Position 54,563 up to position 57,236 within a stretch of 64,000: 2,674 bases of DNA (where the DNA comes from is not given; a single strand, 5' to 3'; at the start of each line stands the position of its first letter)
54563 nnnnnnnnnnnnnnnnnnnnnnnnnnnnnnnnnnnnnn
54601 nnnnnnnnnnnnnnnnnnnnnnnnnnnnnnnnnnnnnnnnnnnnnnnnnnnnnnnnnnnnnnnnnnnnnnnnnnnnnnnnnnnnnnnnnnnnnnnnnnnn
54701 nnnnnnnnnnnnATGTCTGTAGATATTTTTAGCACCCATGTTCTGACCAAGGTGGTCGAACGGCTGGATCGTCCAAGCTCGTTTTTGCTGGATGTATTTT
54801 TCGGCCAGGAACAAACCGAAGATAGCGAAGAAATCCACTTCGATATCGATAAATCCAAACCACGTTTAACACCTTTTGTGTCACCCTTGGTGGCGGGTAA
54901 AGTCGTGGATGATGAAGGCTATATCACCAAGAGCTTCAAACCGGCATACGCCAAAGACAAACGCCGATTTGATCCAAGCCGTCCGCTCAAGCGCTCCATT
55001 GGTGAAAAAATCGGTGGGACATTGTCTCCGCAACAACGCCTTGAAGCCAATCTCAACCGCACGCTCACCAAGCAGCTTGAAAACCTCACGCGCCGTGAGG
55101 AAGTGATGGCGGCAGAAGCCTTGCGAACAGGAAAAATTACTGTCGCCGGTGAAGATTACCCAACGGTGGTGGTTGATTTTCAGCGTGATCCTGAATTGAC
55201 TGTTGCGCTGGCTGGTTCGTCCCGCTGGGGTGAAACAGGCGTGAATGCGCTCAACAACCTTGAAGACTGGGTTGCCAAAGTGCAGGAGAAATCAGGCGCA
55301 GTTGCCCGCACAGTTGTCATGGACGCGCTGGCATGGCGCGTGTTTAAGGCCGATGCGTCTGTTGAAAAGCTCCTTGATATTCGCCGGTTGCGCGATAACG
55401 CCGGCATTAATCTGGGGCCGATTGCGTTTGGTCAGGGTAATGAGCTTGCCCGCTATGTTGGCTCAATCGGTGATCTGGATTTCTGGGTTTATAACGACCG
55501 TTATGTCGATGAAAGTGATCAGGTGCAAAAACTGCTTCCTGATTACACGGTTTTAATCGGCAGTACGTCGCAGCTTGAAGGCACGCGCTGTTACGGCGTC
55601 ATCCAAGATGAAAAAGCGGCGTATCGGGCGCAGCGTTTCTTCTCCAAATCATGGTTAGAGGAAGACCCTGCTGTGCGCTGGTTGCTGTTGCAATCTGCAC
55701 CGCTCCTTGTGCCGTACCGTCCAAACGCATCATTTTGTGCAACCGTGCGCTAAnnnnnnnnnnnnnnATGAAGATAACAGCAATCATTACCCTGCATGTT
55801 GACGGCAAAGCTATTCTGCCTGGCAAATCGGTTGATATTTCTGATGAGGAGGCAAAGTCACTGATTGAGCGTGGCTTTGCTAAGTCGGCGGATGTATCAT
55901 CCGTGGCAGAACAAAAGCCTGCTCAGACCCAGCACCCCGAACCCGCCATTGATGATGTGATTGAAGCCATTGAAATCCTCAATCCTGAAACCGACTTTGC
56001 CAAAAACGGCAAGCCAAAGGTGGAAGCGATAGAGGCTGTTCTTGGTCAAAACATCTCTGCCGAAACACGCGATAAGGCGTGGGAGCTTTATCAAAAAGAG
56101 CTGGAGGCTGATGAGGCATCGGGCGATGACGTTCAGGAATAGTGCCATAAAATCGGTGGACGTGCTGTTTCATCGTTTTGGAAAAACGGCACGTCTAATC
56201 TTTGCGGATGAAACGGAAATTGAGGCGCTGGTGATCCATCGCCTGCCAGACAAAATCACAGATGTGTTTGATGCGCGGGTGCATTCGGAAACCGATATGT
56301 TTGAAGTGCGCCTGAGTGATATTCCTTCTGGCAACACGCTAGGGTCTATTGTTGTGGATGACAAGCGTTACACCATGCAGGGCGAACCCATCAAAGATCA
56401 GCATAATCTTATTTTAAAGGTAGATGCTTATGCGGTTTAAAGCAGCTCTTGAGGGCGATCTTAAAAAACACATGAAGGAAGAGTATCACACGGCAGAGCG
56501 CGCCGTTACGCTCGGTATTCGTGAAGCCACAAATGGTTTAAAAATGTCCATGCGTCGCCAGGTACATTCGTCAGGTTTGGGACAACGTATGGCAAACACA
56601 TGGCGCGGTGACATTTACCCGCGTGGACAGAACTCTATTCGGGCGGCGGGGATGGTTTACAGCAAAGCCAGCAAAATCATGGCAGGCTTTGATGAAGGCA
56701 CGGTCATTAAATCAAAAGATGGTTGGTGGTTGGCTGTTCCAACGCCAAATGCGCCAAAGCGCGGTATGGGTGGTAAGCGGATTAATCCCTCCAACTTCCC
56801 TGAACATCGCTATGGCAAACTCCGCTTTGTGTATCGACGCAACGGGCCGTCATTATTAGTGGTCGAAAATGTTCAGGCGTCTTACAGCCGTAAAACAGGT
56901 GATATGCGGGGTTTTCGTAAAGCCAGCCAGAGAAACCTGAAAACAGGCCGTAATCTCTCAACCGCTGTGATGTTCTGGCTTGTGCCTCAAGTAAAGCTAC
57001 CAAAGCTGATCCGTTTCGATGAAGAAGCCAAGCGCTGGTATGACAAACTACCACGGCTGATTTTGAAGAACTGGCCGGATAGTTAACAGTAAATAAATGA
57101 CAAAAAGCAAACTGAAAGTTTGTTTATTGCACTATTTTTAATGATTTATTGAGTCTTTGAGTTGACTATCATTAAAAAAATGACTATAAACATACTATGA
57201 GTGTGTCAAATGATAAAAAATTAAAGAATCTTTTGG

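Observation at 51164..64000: Lambda-type tailed-phage morphogenesis block attached to a chlamydia-like chromosome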

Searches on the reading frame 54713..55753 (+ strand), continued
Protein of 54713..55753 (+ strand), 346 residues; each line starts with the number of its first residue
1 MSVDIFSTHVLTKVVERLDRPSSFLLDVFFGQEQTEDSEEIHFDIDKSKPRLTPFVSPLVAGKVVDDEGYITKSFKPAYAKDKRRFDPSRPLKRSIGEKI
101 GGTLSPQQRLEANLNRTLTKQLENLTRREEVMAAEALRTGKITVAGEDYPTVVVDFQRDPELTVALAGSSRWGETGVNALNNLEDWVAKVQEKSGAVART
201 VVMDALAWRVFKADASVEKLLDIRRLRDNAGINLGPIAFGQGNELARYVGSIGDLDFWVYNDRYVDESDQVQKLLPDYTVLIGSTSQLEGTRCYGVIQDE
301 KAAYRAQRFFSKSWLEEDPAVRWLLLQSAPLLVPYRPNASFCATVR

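Call 59: search_protein_families(library=phrogs, proteins=[L161:12107-13519:+, L161:13449-14645:+, L161:14642-15013:+, L161:15017-16018:+, L161:16325-16861:+, L161:16858-17382:+, L161:17366-17833:+, L161:18461-19297:+, L161:19301-20509:+], max_evalue=0.001)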
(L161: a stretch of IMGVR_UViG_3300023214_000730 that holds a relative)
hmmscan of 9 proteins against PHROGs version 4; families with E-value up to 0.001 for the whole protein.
L161:12107-13519:+ (470 aa): 4 families
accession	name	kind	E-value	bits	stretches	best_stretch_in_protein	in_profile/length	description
phrog_21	-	head and packaging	4.6e-116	390.1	1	11-465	33-509/1362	portal protein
phrog_537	-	head and packaging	5.6e-70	236.1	1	255-467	1-213/233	portal protein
phrog_27056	-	unknown function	0.00012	22.9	1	22-77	28-83/135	-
phrog_3993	-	unknown function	0.00096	20.1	0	23-70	29-76/195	-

L161:13449-14645:+ (398 aa): 9 families
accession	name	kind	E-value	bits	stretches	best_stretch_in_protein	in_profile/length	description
phrog_53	-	head and packaging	7.1e-88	297.2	1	59-301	60-305/583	head maturation protease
phrog_33023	-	unknown function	6.3e-37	128.5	1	70-351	64-351/507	-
phrog_4759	-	unknown function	9.8e-25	88.5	1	68-192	76-200/209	-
phrog_21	-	head and packaging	4e-14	52.4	1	62-282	549-786/1362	portal protein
phrog_24209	-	unknown function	6.2e-10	39.9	1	96-143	1-48/49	-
phrog_24195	-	unknown function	4.3e-06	27.5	1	237-282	7-52/61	-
phrog_11747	-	unknown function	9.1e-06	26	1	81-181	29-127/290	-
phrog_16406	-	unknown function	1.7e-05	24.7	1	220-290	386-456/601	-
phrog_8940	-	tail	9e-05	23.4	1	236-287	6-57/201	capsid assembly protein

L161:14642-15013:+ (123 aa): 2 families
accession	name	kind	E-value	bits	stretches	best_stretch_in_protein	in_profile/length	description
phrog_49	-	head and packaging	5.2e-24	85.8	1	1-122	3-139/147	head decoration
phrog_3583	-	head and packaging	2.2e-06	28.1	1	32-90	50-111/155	head decoration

L161:15017-16018:+ (333 aa): 1 family
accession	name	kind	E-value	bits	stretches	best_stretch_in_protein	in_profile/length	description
phrog_29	-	head and packaging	4.4e-79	267.7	1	1-331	20-356/439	major head protein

L161:16325-16861:+ (178 aa): 4 families
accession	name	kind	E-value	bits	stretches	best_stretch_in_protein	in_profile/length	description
phrog_27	-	connector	2.4e-28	100.4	1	6-176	11-192/199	tail completion or Neck1 protein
phrog_9077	-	unknown function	0.00051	21.3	0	24-80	17-73/81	-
phrog_8274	-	unknown function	0.00055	20.4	0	31-143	186-317/354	-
phrog_1924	-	tail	0.00067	20.6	1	21-81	17-78/237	minor tail protein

L161:16858-17382:+ (174 aa): 1 family
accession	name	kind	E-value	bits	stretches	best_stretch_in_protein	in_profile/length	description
phrog_1072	-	unknown function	1.8e-55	188.1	1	4-170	6-173/174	-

L161:17366-17833:+ (155 aa): 3 families
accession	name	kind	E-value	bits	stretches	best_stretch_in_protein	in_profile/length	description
phrog_9992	-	tail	1.6e-34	120.5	1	7-138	7-137/228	baseplate assembly protein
phrog_6142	-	tail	6.2e-21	76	1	8-97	9-104/165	baseplate assembly protein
phrog_11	-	tail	4.6e-08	31.5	1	8-128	10-132/1960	baseplate spike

L161:18461-19297:+ (278 aa): 5 families
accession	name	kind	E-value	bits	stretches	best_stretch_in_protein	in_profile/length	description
phrog_4226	-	tail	3e-54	184.8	1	68-272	2-222/228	baseplate protein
phrog_6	-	tail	2.8e-48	165.9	2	95-274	235-406/548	baseplate wedge subunit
phrog_14699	-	unknown function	1.7e-06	28.9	1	220-260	1-41/59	-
phrog_21670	-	unknown function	1.5e-05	25.6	1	50-97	42-89/152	-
phrog_1608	-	tail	5.4e-05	23.7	1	91-270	3-187/192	tail protein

L161:19301-20509:+ (402 aa): 4 families
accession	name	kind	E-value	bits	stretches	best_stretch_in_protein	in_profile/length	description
phrog_17612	-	tail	4.6e-126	422.1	1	4-399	3-401/406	tail protein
phrog_19272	-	unknown function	8.4e-31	108.5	1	2-186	5-197/288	-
phrog_8207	-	unknown function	4e-20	73.3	1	9-187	10-192/368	-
phrog_48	-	tail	4.5e-05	23.7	1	64-138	82-159/478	tail protein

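Call 78: search_protein_families(library=pfam, proteins=[L151:3945-4646:+, L151:10451-11752:+, L151:8975-9661:-, L168:242-529:+, L168:15009-15509:+, L168:14744-15019:+, L168:16336-17004:+, L168:17001-17792:+], max_evalue=0.001)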
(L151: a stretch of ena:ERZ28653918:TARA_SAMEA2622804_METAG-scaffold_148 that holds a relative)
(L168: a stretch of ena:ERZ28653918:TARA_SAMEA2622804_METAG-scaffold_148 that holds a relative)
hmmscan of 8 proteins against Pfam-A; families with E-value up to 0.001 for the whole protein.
L151:3945-4646:+ (233 aa): 0 families

L151:10451-11752:+ (433 aa): 3 families
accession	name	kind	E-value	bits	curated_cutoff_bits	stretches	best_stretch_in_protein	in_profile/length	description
PF00239.26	Resolvase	-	2.9e-37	128.4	23.3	1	5-157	2-145/145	Resolvase, N terminal domain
PF07508.19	Recombinase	-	7.8e-18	65.1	21.1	1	180-273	4-101/102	Recombinase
PF13408.12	Zn_ribbon_recom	-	4.9e-10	40.1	25.3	1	287-348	1-58/58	Recombinase zinc beta ribbon domain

L151:8975-9661:- (228 aa): 2 families
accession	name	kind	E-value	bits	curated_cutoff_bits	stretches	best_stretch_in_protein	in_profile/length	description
PF00717.28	Peptidase_S24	-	4.5e-31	107.4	23.3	1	98-212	2-116/116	Peptidase S24-like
PF01726.22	LexA_DNA_bind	-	3.8e-14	52.6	23.7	1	16-77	3-65/65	LexA DNA binding domain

L168:242-529:+ (95 aa): 1 family
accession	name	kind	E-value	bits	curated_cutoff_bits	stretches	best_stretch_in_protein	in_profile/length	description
PF05488.18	PAAR_motif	-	1.1e-13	51.6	27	1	25-86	14-69/70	PAAR motif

L168:15009-15509:+ (166 aa): 2 families
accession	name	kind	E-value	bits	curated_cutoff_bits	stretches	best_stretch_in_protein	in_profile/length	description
PF05838.17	Glyco_hydro_108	-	1e-22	80.9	21.2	1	14-90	2-85/85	Glycosyl hydrolase 108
PF09374.15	PG_binding_3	-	5.8e-16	58.9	24.6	1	94-164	2-75/76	Predicted Peptidoglycan domain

L168:14744-15019:+ (91 aa): 0 families

L168:16336-17004:+ (222 aa): 2 families
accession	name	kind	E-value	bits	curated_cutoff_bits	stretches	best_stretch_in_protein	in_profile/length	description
PF09209.16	CecR_C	-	7.3e-29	100.8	24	1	89-211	2-124/125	HTH-type transcriptional dual regulator CecR, C-terminal domain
PF00440.29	TetR_N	-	1e-14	54.4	24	1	9-55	1-47/47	Bacterial regulatory proteins, tetR family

L168:17001-17792:+ (263 aa): 4 families
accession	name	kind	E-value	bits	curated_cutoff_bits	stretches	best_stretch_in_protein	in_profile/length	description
PF13437.12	HlyD_3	-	6.7e-13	49.7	22.2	1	155-233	13-96/106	HlyD family secretion protein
PF16576.10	HlyD_D23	-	2.4e-08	34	30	1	30-220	16-188/214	Barrel-sandwich domain of CusB or HlyD membrane-fusion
PF13533.13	Biotin_lipoyl_2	-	0.00013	22.2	29.8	1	36-65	3-32/32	Biotin-lipoyl like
PF24627.1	PUMA_CC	-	0.00045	20.6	30.1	0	109-142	8-41/74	PUMA coiled-coil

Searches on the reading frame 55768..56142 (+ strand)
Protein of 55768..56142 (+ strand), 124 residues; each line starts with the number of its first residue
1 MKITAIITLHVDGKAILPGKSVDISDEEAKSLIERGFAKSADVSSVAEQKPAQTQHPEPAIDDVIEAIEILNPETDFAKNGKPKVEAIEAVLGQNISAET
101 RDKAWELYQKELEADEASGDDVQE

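Call 3: search_protein_families(library=pfam, proteins=[window:55768-56142:+], max_evalue=0.01)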
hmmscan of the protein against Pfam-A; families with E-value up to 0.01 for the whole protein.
window:55768-56142:+ (124 aa): 0 families

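Call 79: search_protein_families(library=phrogs, proteins=[window:55768-56142:+], max_evalue=0.001)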
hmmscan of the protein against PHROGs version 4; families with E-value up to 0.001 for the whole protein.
window:55768-56142:+ (124 aa): 3 families
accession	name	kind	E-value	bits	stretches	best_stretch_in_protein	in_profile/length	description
phrog_2498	-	unknown function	1.5e-14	55.5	1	42-113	76-148/149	-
phrog_2616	-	unknown function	9.5e-09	36.8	1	1-59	2-60/77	-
phrog_5463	-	unknown function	0.00014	23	1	1-58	1-56/71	-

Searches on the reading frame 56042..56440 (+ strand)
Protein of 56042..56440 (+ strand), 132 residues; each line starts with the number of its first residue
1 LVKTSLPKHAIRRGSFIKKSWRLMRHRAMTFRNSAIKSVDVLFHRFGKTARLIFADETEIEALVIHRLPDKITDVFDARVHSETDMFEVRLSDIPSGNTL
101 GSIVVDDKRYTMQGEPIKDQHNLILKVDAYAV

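Call 3: search_protein_families(library=pfam, proteins=[window:56042-56440:+], max_evalue=0.01)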
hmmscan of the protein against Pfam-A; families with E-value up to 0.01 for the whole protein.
window:56042-56440:+ (132 aa): 1 family
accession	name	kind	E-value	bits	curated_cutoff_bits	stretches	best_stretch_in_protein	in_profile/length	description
PF05354.17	Phage_attach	-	7.4e-10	39.7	26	1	38-128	7-98/99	Phage Head-Tail Attachment protein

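Call 79: search_protein_families(library=phrogs, proteins=[window:56042-56440:+], max_evalue=0.001)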
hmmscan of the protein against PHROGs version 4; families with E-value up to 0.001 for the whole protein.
window:56042-56440:+ (132 aa): 1 family
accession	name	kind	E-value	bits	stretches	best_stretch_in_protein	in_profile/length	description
phrog_7787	-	unknown function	1e-15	58.5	1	37-130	6-100/102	-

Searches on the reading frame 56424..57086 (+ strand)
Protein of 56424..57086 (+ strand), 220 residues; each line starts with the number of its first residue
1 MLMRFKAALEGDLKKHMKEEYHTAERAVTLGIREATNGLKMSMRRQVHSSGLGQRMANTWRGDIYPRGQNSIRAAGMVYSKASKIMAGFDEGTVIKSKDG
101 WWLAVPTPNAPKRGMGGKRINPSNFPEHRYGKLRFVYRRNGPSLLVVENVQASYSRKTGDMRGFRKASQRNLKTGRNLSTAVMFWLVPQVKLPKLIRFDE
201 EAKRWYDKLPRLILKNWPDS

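Call 3: search_protein_families(library=pfam, proteins=[window:56424-57086:+], max_evalue=0.01)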
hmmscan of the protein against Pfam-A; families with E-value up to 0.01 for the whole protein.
window:56424-57086:+ (220 aa): 1 family
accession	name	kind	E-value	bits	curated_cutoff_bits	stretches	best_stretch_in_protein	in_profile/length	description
PF20039.4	DUF6441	-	1.7e-39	136.2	27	1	10-219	13-214/215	Family of unknown function (DUF6441)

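Call 79: search_protein_families(library=phrogs, proteins=[window:56424-57086:+], max_evalue=0.001)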
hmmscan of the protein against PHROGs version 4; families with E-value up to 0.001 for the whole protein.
window:56424-57086:+ (220 aa): 1 family
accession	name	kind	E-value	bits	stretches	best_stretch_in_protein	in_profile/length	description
phrog_6367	-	unknown function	1.2e-64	219.2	1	3-219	1-216/217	-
